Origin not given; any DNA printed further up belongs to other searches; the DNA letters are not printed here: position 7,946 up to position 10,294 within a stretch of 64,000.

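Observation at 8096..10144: An unusual domain fusion: RING + TRAF-type Zn finger/coiled coil + KCTD-type BTB + pentapeptide repeats + TLDc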

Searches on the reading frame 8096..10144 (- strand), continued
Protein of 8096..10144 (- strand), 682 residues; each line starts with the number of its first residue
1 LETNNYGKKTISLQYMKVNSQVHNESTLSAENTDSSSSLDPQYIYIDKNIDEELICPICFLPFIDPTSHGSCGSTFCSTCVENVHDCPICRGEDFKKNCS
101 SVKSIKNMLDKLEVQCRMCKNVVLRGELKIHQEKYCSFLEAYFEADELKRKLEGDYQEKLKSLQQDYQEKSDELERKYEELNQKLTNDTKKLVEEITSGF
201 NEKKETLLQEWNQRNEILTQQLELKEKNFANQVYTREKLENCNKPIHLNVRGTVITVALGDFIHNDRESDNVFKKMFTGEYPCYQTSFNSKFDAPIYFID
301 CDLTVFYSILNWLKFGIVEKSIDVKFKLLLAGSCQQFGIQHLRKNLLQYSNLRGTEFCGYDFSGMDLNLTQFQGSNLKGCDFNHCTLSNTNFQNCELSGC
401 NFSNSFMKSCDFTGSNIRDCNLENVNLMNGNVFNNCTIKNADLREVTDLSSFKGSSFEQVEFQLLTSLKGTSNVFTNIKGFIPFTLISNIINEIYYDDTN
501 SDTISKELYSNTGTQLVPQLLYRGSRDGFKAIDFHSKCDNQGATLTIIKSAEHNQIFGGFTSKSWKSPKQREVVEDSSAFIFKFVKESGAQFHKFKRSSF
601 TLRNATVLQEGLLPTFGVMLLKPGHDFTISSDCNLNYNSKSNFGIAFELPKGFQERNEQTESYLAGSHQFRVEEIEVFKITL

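Call 40: list_cluster_members(proteins=[P0084, P0063, P0064, P0065, P0074, P0109, P0185, P0078, P0066, P0070])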
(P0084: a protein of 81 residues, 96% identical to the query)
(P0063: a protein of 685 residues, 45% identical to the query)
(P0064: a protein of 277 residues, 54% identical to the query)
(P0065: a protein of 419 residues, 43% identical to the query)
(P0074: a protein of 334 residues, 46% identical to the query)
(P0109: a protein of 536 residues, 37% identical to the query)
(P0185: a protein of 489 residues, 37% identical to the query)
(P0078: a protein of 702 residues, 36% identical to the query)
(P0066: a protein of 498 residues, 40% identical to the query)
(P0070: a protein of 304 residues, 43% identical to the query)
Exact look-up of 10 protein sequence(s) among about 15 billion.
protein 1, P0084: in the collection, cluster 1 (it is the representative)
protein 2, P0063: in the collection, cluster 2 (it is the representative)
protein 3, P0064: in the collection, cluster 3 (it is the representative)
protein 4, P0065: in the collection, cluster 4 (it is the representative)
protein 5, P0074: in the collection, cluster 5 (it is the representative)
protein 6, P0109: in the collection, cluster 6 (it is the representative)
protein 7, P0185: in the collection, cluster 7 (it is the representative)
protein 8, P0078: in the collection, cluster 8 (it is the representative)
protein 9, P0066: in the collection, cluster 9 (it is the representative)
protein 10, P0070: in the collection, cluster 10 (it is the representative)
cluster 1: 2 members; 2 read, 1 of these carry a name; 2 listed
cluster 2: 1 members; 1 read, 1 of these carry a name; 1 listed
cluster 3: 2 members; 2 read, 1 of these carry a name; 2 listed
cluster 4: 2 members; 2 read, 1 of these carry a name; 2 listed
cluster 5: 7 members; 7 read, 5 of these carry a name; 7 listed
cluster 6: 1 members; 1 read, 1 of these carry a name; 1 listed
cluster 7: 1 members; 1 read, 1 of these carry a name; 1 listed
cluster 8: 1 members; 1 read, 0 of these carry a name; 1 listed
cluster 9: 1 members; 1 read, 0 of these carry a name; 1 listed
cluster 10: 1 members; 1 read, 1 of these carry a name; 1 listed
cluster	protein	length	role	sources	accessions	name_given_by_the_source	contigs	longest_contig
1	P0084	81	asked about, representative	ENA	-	-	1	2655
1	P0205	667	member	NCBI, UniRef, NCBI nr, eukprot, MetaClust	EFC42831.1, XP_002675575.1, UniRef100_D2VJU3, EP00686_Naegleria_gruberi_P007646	predicted protein [Naegleria gruberi] | Predicted protein n=1 Tax=Naegleria gruberi TaxID=5762 RepID=D2VJU3_NAEGR | uncharacterized protein NAEGRDRAFT_69162 [Naegleria gruberi]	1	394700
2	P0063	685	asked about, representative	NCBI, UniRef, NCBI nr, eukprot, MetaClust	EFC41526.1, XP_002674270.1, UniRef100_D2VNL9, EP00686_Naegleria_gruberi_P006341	hypothetical protein NAEGRDRAFT_80657 [Naegleria gruberi] | TLDc domain-containing protein n=1 Tax=Naegleria gruberi TaxID=5762 RepID=D2VNL9_NAEGR | uncharacterized protein NAEGRDRAFT_80657 [Naegleria gruberi]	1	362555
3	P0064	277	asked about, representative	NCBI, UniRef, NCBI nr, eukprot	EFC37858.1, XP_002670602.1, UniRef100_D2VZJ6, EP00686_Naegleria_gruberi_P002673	predicted protein [Naegleria gruberi] | Predicted protein n=1 Tax=Naegleria gruberi TaxID=5762 RepID=D2VZJ6_NAEGR | uncharacterized protein NAEGRDRAFT_53514 [Naegleria gruberi]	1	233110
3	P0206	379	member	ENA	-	-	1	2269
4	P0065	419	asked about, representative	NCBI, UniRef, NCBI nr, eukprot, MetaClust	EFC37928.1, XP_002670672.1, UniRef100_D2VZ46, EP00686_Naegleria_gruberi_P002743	predicted protein [Naegleria gruberi] | Predicted protein n=1 Tax=Naegleria gruberi TaxID=5762 RepID=D2VZ46_NAEGR | uncharacterized protein NAEGRDRAFT_74355 [Naegleria gruberi]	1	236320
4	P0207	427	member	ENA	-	-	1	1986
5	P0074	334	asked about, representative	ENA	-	-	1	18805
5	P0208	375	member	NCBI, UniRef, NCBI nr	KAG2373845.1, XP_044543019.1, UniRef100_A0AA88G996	hypothetical protein C9374_011730 [Naegleria lovaniensis] | Uncharacterized protein n=1 Tax=Naegleria lovaniensis TaxID=51637 RepID=A0AA88G996_NAELO | uncharacterized protein C9374_011730 [Naegleria lovaniensis]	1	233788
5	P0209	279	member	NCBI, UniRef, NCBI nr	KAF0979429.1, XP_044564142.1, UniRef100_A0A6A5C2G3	hypothetical protein FDP41_001772 [Naegleria fowleri] | TLDc domain-containing protein n=1 Tax=Naegleria fowleri TaxID=5763 RepID=A0A6A5C2G3_NAEFO | uncharacterized protein FDP41_001772 [Naegleria fowleri]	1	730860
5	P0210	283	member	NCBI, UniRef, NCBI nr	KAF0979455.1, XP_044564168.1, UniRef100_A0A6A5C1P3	hypothetical protein FDP41_001798 [Naegleria fowleri] | TLDc domain-containing protein n=1 Tax=Naegleria fowleri TaxID=5763 RepID=A0A6A5C1P3_NAEFO | uncharacterized protein FDP41_001798 [Naegleria fowleri]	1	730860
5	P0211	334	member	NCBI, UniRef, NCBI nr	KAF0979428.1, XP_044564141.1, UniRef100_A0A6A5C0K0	hypothetical protein FDP41_001771 [Naegleria fowleri] | Uncharacterized protein n=1 Tax=Naegleria fowleri TaxID=5763 RepID=A0A6A5C0K0_NAEFO | uncharacterized protein FDP41_001771 [Naegleria fowleri]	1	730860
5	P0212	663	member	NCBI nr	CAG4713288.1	unnamed protein product [Naegleria fowleri]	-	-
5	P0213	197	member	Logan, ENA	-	-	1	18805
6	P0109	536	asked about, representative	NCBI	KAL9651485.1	hypothetical protein ABK040_001432 [Willaertia magna]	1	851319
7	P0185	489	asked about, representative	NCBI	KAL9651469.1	hypothetical protein ABK040_001416 [Willaertia magna]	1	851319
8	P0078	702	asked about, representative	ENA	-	-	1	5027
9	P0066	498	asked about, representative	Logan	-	-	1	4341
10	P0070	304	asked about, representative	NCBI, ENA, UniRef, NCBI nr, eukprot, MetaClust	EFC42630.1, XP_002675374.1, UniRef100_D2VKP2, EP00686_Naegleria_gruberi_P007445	predicted protein [Naegleria gruberi] | Predicted protein n=1 Tax=Naegleria gruberi TaxID=5762 RepID=D2VKP2_NAEGR | uncharacterized protein NAEGRDRAFT_69463 [Naegleria gruberi]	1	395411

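Call 41: fold_search(model_id=the predicted structure, library=pdb)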
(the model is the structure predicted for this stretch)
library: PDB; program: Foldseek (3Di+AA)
matches with E <= 10: 702; with E <= 0.001: 99
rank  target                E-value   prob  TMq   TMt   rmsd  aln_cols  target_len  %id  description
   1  6r82_A                1.2e-06  1.00  0.19  0.62   4.3       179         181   18  Crystal structure of the TLDc domain of Skywalker/TBC1D24 from Drosophila melanogaster (released 2019-07-17)
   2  8ar6_A                3.5e-06  1.00  0.20  0.70   6.6       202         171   18  Structure of Delta 57-NCOA7 in space group P41212 (released 2023-05-24)
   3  8ar6_B                3.7e-06  1.00  0.19  0.68   3.1       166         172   19  Structure of Delta 57-NCOA7 in space group P41212 (released 2023-05-24)
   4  8ar9                  4.3e-06  1.00  0.19  0.72   3.1       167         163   20  Crystal to structure pipeline for ambient temperature, in situ crystallography at beamline VMXi (released 2023-05-24)
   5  7fde_P                4.6e-06  1.00  0.19  0.65   9.5       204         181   15  CryoEM Structures of Reconstituted V-ATPase, Oxr1 bound V1 (released 2021-12-29)
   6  7obp_B                5.3e-06  1.00  0.19  0.70   3.1       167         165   19  Crystal structure of the human NCOA7-AS TLDc domain (released 2021-07-14)
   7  5dqa_C                5.6e-06  1.00  0.16  0.36   7.3       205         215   16  t3284 loop variant of beta1 (released 2016-08-31)
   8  5dqa_A                6.5e-06  1.00  0.16  0.36   7.3       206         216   16  t3284 loop variant of beta1 (released 2016-08-31)
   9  4acj                  7.2e-06  1.00  0.20  0.71   3.8       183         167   18  Crystal structure of the TLDC domain of Oxidation resistance protein 2 from zebrafish (released 2012-02-08)
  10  7u8o_U                7.2e-06  1.00  0.18  0.31   5.4       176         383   16  Structure of porcine V-ATPase with mEAK7 and SidK, Rotary state 2 (released 2022-07-06)
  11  7obp_F                7.6e-06  1.00  0.18  0.70   3.1       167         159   18  Crystal structure of the human NCOA7-AS TLDc domain (released 2021-07-14)
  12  6r82_B                8.0e-06  1.00  0.19  0.67   4.5       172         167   17  Crystal structure of the TLDc domain of Skywalker/TBC1D24 from Drosophila melanogaster (released 2019-07-17)
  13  2xtw_C                9.3e-06  1.00  0.11  0.28  10.2       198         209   18  Structure of QnrB1 (Full length), a plasmid-mediated fluoroquinolone resistance protein (released 2010-10-20)
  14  7obp_A                1.0e-05  1.00  0.19  0.69   3.2       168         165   18  Crystal structure of the human NCOA7-AS TLDc domain (released 2021-07-14)
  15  7une_U                1.0e-05  1.00  0.18  0.27   4.8       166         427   15  The V1 region of bovine V-ATPase in complex with human mEAK7 (focused refinement) (released 2022-06-15)
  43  5bxb_E                6.9e-05  1.00  0.14  0.77   2.4       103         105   27  Crystal structure of pentameric KCTD1 BTB domain form 1 (released 2015-09-02)
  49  5bxb_D                1.0e-04  1.00  0.14  0.76   2.6       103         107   27  Crystal structure of pentameric KCTD1 BTB domain form 1 (released 2015-09-02)
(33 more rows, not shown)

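Call 44: list_cluster_members(proteins=[P0071, P0139, P0086, P0142, P0204, P0172, P0103, P0062, P0113, P0149])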
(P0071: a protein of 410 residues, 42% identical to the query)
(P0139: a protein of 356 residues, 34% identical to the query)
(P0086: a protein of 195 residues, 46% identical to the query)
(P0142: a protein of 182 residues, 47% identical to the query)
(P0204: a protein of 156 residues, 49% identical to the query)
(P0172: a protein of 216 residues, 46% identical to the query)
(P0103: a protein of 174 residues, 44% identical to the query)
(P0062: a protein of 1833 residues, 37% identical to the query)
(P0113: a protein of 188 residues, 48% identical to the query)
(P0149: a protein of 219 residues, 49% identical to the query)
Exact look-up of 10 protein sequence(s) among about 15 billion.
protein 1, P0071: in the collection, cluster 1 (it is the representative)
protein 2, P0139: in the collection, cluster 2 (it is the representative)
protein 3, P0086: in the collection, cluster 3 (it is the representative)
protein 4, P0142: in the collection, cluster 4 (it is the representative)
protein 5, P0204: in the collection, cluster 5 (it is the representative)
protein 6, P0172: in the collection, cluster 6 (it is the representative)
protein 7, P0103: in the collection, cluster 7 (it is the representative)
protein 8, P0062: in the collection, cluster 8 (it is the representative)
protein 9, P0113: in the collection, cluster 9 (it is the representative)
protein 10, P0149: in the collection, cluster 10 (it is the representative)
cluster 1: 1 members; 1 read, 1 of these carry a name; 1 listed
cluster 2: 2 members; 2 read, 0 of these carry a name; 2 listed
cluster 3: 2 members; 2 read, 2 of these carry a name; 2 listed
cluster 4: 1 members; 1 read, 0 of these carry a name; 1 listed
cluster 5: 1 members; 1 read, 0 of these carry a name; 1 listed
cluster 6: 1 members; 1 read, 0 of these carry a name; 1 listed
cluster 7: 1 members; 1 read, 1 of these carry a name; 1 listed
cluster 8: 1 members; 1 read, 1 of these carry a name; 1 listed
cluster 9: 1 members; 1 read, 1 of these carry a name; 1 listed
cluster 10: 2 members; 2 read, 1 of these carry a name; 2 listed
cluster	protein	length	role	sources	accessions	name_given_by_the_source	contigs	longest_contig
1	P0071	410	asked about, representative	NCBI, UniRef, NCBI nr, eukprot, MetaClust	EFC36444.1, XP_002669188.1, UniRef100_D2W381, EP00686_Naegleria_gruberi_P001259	predicted protein [Naegleria gruberi] | Predicted protein n=1 Tax=Naegleria gruberi TaxID=5762 RepID=D2W381_NAEGR | uncharacterized protein NAEGRDRAFT_75851 [Naegleria gruberi]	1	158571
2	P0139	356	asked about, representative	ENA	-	-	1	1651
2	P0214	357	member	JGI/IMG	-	-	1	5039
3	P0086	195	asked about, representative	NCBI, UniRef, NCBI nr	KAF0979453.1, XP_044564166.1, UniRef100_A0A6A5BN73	hypothetical protein FDP41_001796 [Naegleria fowleri] | RING-type domain-containing protein n=1 Tax=Naegleria fowleri TaxID=5763 ... | uncharacterized protein FDP41_001796 [Naegleria fowleri]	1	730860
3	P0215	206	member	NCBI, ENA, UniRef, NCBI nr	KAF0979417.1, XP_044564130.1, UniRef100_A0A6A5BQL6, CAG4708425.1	hypothetical protein FDP41_001760 [Naegleria fowleri] | RING-type domain-containing protein n=1 Tax=Naegleria fowleri TaxID=5763 ... | uncharacterized protein FDP41_001760 [Naegleria fowleri]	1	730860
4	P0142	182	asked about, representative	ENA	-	-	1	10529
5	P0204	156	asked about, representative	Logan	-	-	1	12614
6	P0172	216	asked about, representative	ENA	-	-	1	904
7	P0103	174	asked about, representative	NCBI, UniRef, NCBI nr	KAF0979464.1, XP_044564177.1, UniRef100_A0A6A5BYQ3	hypothetical protein FDP41_001807 [Naegleria fowleri] | Potassium channel tetramerisation-type BTB domain-containing protein n=1 Tax=Naegleria ... | uncharacterized protein FDP41_001807 [Naegleria fowleri]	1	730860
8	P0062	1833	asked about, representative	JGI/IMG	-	hypothetical protein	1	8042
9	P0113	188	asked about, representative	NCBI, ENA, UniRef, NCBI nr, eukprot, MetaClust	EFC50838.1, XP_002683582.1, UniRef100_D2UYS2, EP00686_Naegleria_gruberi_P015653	predicted protein [Naegleria gruberi] | Predicted protein n=1 Tax=Naegleria gruberi TaxID=5762 RepID=D2UYS2_NAEGR | uncharacterized protein NAEGRDRAFT_61569 [Naegleria gruberi]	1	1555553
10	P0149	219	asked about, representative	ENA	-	-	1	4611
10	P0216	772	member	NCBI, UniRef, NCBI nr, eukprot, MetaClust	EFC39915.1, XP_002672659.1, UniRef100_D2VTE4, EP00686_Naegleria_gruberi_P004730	TLDc domain-containing protein [Naegleria gruberi] | TLDc domain-containing protein n=1 Tax=Naegleria gruberi TaxID=5762 RepID=D2VTE4_NAEGR | XP_002672659.1 TLDc domain-containing protein [Naegleria gruberi strain NEG-M]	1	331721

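Call 45: find_encoding_contigs(protein=P0003, flank=10000, max_places=2)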
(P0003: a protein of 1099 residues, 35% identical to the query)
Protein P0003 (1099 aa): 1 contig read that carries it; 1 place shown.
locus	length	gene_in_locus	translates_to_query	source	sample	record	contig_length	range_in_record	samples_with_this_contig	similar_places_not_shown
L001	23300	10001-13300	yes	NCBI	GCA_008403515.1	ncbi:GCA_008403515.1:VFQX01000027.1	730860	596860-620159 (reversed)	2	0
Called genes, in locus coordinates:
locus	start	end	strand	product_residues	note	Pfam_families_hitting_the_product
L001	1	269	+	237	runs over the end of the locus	-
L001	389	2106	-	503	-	PF12998:ING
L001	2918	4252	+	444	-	-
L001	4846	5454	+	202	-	PF00583:Acetyltransf_1, PF13508:Acetyltransf_7, PF13673:Acetyltransf_10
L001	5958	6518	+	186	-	PF02627:CMD (weak)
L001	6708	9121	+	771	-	PF27087:LRR_TMOD-LMOD (faint)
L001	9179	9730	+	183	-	PF13302:Acetyltransf_3 (weak), PF13527:Acetyltransf_9 (weak), PF00583:Acetyltransf_1, PF13673:Acetyltransf_10, PF13508:Acetyltransf_7, PF08445:FR47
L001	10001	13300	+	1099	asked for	PF13599:Pentapeptide_4 (weak), PF23894:LD_SV2 (weak), PF13599:Pentapeptide_4, PF00805:Pentapeptide, PF13599:Pentapeptide_4, PF00805:Pentapeptide, PF13599:Pentapeptide_4, PF07534:TLD, +1 more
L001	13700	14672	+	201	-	PF13847:Methyltransf_31 (weak), PF08241:Methyltransf_11, PF13649:Methyltransf_25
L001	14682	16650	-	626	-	PF13424:TPR_12 (faint), PF00515:TPR_1 (faint)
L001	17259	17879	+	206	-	PF13445:zf-RING_UBOX (weak), PF14634:zf-RING_5 (weak)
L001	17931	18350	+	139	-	-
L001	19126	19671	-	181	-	-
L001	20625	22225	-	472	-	PF05221:AdoHcyase, PF00670:AdoHcyase_NAD, PF02826:2-Hacid_dh_C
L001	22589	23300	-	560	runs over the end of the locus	PF00566:RabGAP-TBC, PF23436:RabGap-TBC_2 (weak)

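Call 46: find_encoding_contigs(protein=P0002, flank=10000, max_places=2)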
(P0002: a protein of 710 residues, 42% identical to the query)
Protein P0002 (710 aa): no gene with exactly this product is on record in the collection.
